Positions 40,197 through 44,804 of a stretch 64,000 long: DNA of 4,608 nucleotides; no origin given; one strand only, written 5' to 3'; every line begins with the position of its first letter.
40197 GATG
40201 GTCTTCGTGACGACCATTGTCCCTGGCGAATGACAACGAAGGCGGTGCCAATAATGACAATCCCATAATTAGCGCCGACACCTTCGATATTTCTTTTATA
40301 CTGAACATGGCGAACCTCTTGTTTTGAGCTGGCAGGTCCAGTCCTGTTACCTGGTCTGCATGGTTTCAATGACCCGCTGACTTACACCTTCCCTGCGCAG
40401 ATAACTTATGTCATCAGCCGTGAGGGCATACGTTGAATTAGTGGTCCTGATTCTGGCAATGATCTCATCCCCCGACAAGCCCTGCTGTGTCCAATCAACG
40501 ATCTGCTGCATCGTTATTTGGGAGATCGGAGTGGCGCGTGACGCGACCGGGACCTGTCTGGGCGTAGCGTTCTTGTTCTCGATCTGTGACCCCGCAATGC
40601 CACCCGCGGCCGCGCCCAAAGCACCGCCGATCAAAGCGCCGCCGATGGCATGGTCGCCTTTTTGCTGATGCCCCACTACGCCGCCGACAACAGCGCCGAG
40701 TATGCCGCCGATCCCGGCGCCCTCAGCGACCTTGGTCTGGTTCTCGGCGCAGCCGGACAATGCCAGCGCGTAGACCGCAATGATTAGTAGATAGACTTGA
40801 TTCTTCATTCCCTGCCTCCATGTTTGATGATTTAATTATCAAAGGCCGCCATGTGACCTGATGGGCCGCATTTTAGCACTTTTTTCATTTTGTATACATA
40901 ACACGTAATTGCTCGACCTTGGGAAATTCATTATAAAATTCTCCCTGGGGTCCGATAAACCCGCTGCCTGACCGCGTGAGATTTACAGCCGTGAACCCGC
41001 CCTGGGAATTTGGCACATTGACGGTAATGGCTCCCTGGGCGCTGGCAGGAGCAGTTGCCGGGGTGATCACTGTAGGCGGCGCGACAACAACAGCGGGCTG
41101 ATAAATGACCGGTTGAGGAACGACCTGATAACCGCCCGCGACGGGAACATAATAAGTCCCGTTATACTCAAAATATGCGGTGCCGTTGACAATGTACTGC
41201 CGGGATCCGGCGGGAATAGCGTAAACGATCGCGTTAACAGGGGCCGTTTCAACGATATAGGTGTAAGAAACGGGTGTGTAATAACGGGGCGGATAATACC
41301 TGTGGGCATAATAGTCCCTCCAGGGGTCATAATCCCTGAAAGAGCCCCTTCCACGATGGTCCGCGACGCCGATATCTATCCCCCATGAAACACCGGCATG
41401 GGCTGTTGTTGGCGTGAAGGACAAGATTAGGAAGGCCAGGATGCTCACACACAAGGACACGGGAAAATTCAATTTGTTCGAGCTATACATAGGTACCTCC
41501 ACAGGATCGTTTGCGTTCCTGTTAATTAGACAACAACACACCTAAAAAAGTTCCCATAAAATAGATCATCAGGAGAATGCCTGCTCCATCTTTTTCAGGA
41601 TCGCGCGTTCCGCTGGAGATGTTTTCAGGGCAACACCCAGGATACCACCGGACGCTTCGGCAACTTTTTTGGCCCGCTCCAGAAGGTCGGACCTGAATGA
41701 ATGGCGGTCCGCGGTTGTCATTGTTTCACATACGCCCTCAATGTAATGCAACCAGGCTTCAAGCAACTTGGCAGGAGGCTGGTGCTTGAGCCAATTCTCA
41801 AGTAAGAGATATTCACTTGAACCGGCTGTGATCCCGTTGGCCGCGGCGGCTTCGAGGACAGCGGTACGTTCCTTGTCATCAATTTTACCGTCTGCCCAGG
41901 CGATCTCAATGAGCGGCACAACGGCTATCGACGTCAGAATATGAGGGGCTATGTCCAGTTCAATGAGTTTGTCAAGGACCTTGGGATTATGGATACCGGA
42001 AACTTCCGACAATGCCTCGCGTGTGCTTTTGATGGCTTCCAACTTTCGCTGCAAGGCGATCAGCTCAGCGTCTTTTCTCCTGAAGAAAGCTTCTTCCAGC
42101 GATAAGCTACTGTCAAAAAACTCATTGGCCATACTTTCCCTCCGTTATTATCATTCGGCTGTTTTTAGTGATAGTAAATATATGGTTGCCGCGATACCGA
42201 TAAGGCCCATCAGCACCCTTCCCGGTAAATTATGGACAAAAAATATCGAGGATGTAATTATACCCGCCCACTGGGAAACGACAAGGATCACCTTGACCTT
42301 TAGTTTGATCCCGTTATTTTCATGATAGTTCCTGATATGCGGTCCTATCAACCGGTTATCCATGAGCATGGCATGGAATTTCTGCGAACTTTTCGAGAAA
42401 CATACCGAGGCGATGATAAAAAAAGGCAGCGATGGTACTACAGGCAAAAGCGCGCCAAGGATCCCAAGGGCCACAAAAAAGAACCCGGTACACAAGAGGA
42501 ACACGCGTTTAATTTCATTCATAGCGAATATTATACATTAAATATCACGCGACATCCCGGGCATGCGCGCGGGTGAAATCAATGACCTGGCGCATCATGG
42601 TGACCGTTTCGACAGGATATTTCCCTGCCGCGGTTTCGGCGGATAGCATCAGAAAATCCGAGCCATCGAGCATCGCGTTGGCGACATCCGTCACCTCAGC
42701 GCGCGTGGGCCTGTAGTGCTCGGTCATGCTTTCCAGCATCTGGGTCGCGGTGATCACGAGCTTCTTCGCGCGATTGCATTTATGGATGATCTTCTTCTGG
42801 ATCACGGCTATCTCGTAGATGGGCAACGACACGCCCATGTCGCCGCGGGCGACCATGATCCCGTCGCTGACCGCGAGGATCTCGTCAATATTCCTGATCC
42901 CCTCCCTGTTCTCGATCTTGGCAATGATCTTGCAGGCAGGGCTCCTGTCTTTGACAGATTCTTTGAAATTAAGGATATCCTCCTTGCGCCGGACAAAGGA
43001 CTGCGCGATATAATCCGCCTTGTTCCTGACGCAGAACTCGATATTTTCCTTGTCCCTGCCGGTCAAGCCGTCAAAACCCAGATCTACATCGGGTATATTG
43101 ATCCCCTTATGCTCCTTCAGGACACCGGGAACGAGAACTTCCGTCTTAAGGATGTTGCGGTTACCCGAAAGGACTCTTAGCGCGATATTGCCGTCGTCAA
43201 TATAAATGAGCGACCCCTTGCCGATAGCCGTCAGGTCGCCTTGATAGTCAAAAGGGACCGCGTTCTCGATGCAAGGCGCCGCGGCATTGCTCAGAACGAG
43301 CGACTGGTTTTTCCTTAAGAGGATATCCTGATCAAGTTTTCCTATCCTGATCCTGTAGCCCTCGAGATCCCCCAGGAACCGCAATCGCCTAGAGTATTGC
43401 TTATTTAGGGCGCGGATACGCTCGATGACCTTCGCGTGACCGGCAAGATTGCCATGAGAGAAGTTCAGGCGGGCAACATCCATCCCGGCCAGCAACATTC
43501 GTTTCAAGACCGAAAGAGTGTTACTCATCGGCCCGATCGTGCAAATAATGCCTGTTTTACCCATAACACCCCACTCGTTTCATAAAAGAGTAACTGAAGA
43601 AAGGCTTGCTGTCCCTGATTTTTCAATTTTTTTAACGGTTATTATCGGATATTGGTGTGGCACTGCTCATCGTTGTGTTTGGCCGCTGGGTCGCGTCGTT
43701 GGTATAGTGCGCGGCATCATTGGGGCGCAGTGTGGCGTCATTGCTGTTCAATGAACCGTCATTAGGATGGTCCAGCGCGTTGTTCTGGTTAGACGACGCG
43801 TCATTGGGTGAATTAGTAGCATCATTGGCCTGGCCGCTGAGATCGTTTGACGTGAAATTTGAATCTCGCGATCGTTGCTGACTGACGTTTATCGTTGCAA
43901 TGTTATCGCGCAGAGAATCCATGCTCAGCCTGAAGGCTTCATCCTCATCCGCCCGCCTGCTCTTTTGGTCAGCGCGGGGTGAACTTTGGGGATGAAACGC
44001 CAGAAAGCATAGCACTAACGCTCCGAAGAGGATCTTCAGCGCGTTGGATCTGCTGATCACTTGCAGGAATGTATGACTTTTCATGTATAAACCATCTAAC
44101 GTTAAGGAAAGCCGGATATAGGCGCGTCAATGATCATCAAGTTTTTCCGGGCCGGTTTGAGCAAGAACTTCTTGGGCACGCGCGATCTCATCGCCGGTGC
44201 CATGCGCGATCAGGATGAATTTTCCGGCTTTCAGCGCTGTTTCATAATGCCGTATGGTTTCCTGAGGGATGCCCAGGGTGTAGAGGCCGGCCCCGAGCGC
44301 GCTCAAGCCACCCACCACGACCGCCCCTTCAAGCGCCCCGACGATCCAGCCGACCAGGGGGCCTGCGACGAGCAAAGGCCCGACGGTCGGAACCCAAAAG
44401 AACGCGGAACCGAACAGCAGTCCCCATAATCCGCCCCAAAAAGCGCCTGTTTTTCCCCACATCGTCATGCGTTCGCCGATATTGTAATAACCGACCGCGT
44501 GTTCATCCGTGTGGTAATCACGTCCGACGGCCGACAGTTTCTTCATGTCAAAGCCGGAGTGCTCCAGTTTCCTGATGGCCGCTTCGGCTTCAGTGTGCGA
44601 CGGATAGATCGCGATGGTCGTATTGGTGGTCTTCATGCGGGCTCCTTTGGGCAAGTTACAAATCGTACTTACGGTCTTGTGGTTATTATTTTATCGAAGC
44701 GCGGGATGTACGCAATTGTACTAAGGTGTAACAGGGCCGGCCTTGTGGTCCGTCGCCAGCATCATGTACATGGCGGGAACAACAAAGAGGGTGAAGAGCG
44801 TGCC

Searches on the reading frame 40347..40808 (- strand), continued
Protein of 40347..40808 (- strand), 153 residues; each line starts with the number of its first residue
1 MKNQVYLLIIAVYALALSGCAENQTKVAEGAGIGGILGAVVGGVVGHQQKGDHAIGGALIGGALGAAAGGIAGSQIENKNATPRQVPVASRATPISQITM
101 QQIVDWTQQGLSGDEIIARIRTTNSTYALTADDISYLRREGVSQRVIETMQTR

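Call 65: find_encoding_contigs(protein=P0377, flank=5000, max_places=2)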
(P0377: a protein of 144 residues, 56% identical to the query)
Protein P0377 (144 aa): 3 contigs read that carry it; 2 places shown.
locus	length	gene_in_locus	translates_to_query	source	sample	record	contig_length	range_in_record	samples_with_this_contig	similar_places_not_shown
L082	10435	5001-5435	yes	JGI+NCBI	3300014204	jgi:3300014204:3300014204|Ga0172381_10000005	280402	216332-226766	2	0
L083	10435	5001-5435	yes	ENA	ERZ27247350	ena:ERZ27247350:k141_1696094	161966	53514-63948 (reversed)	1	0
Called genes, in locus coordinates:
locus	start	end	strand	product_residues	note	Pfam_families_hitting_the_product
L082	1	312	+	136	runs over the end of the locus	PF22091:DUF6941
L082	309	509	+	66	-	-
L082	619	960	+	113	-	-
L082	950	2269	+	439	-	PF02689:Herpes_Helicase (faint), PF05970:PIF1, PF13245:AAA_19, PF13401:AAA_22 (weak), PF13604:AAA_30, PF13538:UvrD_C_2 (weak)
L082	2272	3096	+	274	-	PF00037:Fer4 (faint), PF12837:Fer4_6 (faint), PF13237:Fer4_10 (weak), PF14697:Fer4_21 (faint), PF25160:LdpA_Fe-S-bd (faint), PF12838:Fer4_7 (weak), PF13187:Fer4_9 (weak), PF00881:Nitroreductase, +2 more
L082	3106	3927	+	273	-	PF00005:ABC_tran, PF13304:AAA_21 (weak)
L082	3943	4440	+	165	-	PF10050:DUF2284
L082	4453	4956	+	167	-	PF01863:YgjP-like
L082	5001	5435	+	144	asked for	PF13441:Gly-zipper_YMGG, PF13488:Gly-zipper_Omp (weak)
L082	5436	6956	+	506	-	PF00515:TPR_1 (weak), PF07719:TPR_2 (weak), PF13424:TPR_12 (weak), PF14559:TPR_19 (weak), PF00515:TPR_1 (weak), PF13414:TPR_11, PF00515:TPR_1 (weak), PF07719:TPR_2 (weak), +25 more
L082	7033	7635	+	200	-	PF01726:LexA_DNA_bind, PF00717:Peptidase_S24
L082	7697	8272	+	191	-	PF14417:MEDS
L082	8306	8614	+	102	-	-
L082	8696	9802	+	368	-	PF00817:IMS, PF11799:IMS_C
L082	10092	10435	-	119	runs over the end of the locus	PF02001:DUF134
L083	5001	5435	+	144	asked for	PF13441:Gly-zipper_YMGG, PF13488:Gly-zipper_Omp (weak)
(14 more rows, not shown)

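Call 73: predict_structure(alignment_id=A6)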
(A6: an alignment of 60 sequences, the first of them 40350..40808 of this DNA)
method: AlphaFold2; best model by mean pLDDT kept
length: 153 residues; sequences in the alignment: 60
mean_pLDDT: 64.5   pTM: 0.40
mean pLDDT of the five models: 64.5, 63.3, 61.9, 61.0, 60.3
residues with pLDDT >= 90: 49; 70-90: 21; 50-70: 9; < 50: 74
segments of 3 or more residues with pLDDT < 50: 21-94
pLDDT, mean of each block of 10 residues (from residue 1): 76 69 41 44 38 37 41 41 44 63 94 94 89 95 95 89
secondary structure, 60 per line:
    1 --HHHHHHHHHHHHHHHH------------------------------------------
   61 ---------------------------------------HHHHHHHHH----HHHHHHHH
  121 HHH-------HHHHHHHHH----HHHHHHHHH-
elements in order: H3-18 H100-108 H113-123 H131-139 H144-152

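Call 75: fold_search(model_id=the predicted structure, library=pdb)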
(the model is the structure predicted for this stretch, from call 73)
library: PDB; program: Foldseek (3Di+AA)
matches with E <= 10: 75; with E <= 0.001: 0
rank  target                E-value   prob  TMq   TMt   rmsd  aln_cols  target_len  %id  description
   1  7dgy                  3.3e-01  0.38  0.15  0.22  10.4        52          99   23  De novo designed protein H4C2R (released 2021-12-15)
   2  8cws_A                1.4e+00  0.21  0.16  0.06  10.9        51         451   22  Accurate computational design of genetically encoded 3D protein crystals (released 2023-11-01)
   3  1p4w_MODEL_1_A        1.9e+00  0.08  0.16  0.25  12.2        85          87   16  Solution structure of the DNA-binding domain of the Erwinia amylovora RcsB protein (released 2003-06-17)
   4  6vfi_A                2.0e+00  0.10  0.18  0.15   8.5        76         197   14  De novo designed octahedral nanoparticle O43_dn18 (released 2020-08-12)
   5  7mwr_B                2.8e+00  0.12  0.19  0.13   7.6        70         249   20  Structure of De Novo designed beta sheet heterodimer LHD101A53/B4 (released 2022-01-19)
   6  5cwb                  3.0e+00  0.09  0.21  0.17   7.9        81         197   16  Crystal structure of de novo designed helical repeat protein DHR4 (released 2015-12-16)
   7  9n73_NF               3.4e+00  0.05  0.15  0.16  17.6       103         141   19  SSU processome maturation and disassembly, State G (released 2025-10-29)
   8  8esc_E                4.1e+00  0.02  0.13  0.06  15.8       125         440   14  Structure of the Yeast NuA4 Histone Acetyltransferase Complex (released 2022-11-16)
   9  5mmc_MODEL_1_A        4.4e+00  0.11  0.18  0.34   5.4        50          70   20  Trypanosoma brucei Pex14 N-terminal domain (released 2017-03-08)
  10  9bh5_AN               4.6e+00  0.07  0.21  0.21  13.9        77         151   16  High-resolution C. elegans 80S ribosome structure - class 1 (released 2024-09-04)
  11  6znw_B                4.6e+00  0.07  0.18  0.06   6.6        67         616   10  Methanosaeta concilii ATP citrate lyase (D541A mutant) in complex with (3S)-citryl-CoA. (released 2021-07-14)
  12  6hxi_B                4.6e+00  0.06  0.18  0.06   7.6        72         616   11  Structure of ATP citrate lyase from Methanothrix soehngenii in complex with citrate and coenzyme A (released 2019-04-10)
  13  1p8c_D                5.0e+00  0.08  0.17  0.22   9.5        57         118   23  Crystal structure of TM1620 (APC4843) from Thermotoga maritima (released 2003-09-23)
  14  9gyt_g                5.0e+00  0.08  0.20  0.07   6.2        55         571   14  High resolution structure of B. oleracea mitoribosome (released 2025-10-15)
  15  3mgb_B                5.0e+00  0.04  0.13  0.09  11.4        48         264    6  Teg 12 Ternary Structure Complexed with PAP and the Teicoplanin Aglycone (released 2010-06-09)
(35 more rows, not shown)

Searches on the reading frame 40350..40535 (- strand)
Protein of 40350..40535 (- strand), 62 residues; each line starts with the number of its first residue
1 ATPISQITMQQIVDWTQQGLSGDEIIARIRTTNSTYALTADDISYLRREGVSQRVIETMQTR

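Call 29: find_homologous_proteins(query=window:40350-40535:-)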
Query window:40350-40535:- (62 aa): 2 proteins with E <= 0.001 among 2 candidates.
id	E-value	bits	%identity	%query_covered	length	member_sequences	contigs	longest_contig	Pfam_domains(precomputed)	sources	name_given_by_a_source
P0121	1.4e-18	83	67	95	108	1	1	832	-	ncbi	-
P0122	4.9e-18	81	73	84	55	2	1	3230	-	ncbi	-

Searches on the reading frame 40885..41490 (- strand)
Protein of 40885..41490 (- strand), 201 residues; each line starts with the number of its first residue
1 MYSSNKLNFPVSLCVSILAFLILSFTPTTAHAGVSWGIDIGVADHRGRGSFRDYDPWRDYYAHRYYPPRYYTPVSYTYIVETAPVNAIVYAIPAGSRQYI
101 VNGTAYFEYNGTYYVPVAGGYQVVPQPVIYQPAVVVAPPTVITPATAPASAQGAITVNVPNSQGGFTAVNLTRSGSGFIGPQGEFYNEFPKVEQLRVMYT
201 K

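Call 3: search_protein_families(library=pfam, proteins=[window:40885-41490:-], max_evalue=1)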
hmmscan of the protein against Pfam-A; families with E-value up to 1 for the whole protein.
window:40885-41490:- (201 aa): 1 family
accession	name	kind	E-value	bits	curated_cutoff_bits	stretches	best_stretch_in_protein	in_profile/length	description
PF20125.4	DUF6515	-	5.5e-11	43.1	24.9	1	63-128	68-133/179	Family of unknown function (DUF6515)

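Call 6: search_protein_families(library=ncbifam, proteins=[window:40885-41490:-], max_evalue=1)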
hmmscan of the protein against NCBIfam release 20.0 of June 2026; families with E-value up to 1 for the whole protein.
window:40885-41490:- (201 aa): 1 family
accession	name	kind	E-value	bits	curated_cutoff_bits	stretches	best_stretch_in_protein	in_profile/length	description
NF009812.0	PRK13297.1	equivalog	0.2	10.7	624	1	77-127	14-63/364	tRNA CCA-pyrophosphorylase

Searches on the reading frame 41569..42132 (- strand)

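Call 3: search_protein_families(library=pfam, proteins=[window:41569-42132:-], max_evalue=1)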
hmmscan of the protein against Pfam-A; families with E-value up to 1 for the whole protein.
window:41569-42132:- (187 aa): 2 families
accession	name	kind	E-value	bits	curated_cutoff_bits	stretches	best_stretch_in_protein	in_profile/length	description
PF04391.17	DUF533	-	0.0024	17.9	29.6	1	74-109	77-112/178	Protein of unknown function (DUF533)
PF05099.18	TerB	-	0.0046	17.7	24.4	1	74-103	81-110/118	Tellurite resistance protein TerB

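Call 6: search_protein_families(library=ncbifam, proteins=[window:41569-42132:-], max_evalue=1)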
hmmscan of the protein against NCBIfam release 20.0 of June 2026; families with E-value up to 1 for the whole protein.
window:41569-42132:- (187 aa): 1 family
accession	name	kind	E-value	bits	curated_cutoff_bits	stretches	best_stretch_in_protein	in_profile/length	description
NF003651.0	PRK05286.2-4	equivalog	0.12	10.9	448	1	129-175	250-297/377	quinone-dependent dihydroorotate dehydrogenase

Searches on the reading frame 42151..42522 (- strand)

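Call 3: search_protein_families(library=pfam, proteins=[window:42151-42522:-], max_evalue=1)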
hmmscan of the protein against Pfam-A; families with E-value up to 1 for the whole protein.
window:42151-42522:- (123 aa): 1 family
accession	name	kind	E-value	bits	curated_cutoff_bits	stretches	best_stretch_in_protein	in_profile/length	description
PF04304.18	DUF454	-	1.2e-32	112.8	35.1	1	6-121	1-115/115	Protein of unknown function (DUF454)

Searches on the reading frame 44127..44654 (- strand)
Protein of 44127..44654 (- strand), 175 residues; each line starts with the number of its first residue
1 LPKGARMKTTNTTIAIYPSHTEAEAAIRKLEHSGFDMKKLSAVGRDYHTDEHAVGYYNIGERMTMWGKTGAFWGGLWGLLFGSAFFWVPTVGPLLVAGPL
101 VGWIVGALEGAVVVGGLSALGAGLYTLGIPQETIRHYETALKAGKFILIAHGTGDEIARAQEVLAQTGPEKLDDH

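Call 6: search_protein_families(library=ncbifam, proteins=[window:44127-44654:-], max_evalue=1)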
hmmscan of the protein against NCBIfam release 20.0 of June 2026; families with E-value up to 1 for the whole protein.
window:44127-44654:- (175 aa): 3 families
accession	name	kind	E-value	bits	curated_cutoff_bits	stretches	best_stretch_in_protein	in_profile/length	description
NF045705.1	SurfProtP46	equivalog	0.0096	14.7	800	1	18-50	284-316/412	surface antigen P46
NF009927.1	PRK13388.1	exception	0.08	11.4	800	1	2-75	309-383/523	fatty-acid--CoA ligase FadD1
NF012005.0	PRK15461.1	equivalog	0.14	11.3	348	1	142-170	129-157/298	sulfolactaldehyde 3-reductase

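Call 16: search_protein_families(library=pfam, proteins=[window:44127-44654:-], max_evalue=0.001)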
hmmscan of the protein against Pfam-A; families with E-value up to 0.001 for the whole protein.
window:44127-44654:- (175 aa): 1 family
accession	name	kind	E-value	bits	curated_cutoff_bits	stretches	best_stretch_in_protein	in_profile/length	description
PF11181.13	YflT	-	7.6e-08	33.2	26.2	1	13-80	2-69/99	Heat induced stress protein YflT domain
